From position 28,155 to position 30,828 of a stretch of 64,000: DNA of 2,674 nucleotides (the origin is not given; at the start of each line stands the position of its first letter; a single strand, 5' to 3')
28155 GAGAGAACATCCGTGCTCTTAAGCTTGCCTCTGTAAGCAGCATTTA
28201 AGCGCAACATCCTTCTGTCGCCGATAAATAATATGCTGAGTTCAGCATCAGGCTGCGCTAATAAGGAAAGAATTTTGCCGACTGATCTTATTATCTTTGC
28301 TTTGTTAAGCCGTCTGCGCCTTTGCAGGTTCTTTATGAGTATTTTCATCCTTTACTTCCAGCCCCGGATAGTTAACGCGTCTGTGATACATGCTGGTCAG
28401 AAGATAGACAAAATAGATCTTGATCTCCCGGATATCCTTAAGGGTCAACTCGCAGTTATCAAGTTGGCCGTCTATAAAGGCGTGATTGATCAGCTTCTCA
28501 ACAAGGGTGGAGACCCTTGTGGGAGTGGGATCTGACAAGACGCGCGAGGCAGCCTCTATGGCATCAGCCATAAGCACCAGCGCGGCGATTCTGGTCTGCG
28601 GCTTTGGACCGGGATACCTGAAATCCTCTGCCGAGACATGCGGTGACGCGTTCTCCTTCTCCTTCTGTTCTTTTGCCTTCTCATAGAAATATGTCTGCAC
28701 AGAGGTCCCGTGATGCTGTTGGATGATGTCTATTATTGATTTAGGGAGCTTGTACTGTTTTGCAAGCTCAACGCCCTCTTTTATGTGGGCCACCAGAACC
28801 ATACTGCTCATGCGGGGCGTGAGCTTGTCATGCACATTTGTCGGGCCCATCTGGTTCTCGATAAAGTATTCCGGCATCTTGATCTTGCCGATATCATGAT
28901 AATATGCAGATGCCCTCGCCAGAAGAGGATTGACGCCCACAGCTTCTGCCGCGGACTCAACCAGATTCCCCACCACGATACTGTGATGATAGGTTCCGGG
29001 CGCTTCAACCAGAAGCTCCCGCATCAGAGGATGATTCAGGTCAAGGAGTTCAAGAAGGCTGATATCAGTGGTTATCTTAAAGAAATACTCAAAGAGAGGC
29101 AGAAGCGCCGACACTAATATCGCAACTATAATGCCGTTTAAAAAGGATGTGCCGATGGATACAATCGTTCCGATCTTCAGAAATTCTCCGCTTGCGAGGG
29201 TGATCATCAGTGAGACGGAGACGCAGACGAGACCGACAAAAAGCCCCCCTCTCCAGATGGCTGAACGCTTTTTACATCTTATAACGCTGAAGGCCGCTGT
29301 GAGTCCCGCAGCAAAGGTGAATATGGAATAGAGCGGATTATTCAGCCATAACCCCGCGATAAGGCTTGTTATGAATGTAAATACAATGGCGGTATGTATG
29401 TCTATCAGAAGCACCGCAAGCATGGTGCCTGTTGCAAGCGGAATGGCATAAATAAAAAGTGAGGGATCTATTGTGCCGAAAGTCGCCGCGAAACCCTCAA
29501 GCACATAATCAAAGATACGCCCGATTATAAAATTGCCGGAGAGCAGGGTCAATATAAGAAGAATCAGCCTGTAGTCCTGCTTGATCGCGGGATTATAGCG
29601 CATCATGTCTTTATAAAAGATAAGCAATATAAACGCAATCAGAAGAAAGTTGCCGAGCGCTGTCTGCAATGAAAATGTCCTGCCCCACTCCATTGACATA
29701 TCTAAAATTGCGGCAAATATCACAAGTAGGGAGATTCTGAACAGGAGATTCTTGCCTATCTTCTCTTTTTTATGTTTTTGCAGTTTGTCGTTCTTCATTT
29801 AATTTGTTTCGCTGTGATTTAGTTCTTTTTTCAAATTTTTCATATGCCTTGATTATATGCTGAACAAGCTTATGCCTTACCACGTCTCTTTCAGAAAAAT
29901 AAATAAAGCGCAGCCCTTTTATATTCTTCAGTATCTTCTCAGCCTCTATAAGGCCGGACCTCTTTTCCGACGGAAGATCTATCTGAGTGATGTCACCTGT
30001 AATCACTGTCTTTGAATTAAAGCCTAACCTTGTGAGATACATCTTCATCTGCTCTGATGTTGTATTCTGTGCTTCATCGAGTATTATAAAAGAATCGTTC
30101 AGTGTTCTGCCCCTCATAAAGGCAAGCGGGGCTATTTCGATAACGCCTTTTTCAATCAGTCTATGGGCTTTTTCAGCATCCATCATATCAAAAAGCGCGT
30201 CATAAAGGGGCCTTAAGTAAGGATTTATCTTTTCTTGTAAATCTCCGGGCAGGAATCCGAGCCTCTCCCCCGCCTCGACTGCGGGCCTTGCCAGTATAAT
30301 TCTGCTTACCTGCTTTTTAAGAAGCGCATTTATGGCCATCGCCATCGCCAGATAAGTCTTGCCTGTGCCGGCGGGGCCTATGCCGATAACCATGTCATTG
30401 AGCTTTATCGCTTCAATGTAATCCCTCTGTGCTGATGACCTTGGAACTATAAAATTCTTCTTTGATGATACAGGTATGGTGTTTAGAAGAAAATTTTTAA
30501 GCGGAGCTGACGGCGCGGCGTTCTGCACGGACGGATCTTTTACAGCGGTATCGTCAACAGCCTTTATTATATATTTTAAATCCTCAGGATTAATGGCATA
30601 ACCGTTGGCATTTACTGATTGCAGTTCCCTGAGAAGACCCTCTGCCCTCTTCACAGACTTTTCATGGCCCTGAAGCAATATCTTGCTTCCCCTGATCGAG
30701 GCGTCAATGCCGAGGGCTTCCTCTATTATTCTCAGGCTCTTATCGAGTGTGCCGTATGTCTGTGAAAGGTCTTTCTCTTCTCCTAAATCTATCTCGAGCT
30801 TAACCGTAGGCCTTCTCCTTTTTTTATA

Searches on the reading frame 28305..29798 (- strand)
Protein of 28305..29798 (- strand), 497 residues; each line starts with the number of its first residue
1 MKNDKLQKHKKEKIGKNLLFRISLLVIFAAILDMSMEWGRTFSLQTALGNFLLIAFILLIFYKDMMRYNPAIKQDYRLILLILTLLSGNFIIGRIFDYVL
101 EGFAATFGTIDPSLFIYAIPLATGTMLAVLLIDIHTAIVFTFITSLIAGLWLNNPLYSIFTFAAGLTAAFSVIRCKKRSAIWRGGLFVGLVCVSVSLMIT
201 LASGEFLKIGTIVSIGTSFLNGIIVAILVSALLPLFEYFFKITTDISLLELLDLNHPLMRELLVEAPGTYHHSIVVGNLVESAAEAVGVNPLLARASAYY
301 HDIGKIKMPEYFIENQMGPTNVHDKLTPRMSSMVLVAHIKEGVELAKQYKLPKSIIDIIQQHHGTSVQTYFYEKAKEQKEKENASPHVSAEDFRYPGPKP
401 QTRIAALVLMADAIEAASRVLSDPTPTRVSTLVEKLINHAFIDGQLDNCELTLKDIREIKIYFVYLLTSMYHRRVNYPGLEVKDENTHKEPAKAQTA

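Call 42: search_protein_families(library=pfam, proteins=[window:28305-29798:-], max_evalue=0.00001)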
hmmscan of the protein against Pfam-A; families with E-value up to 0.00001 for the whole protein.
window:28305-29798:- (497 aa): 2 families
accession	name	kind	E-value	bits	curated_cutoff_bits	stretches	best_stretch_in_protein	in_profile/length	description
PF07698.17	7TM-7TMR_HD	-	4.9e-31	108.6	29.4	1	45-244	2-190/190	7TM receptor with intracellular HD hydrolase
PF01966.28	HD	-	1e-15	58.5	22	1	269-416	1-115/116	HD domain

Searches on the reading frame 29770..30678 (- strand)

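Call 42: search_protein_families(library=pfam, proteins=[window:29770-30678:-], max_evalue=0.00001)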
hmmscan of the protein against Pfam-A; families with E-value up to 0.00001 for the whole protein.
window:29770-30678:- (302 aa): 4 families
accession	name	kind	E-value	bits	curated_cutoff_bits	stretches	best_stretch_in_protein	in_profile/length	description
PF02562.22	PhoH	-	2.1e-97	325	27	1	77-280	2-205/205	PhoH-like protein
PF13245.12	AAA_19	-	1.1e-07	32.5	25.1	1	88-233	5-129/134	AAA domain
PF13604.12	AAA_30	-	5.1e-07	30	27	1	82-233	4-128/191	AAA domain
PF00270.35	DEAD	-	6.7e-06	26.4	26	0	82-129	2-50/167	DEAD/DEAH box helicase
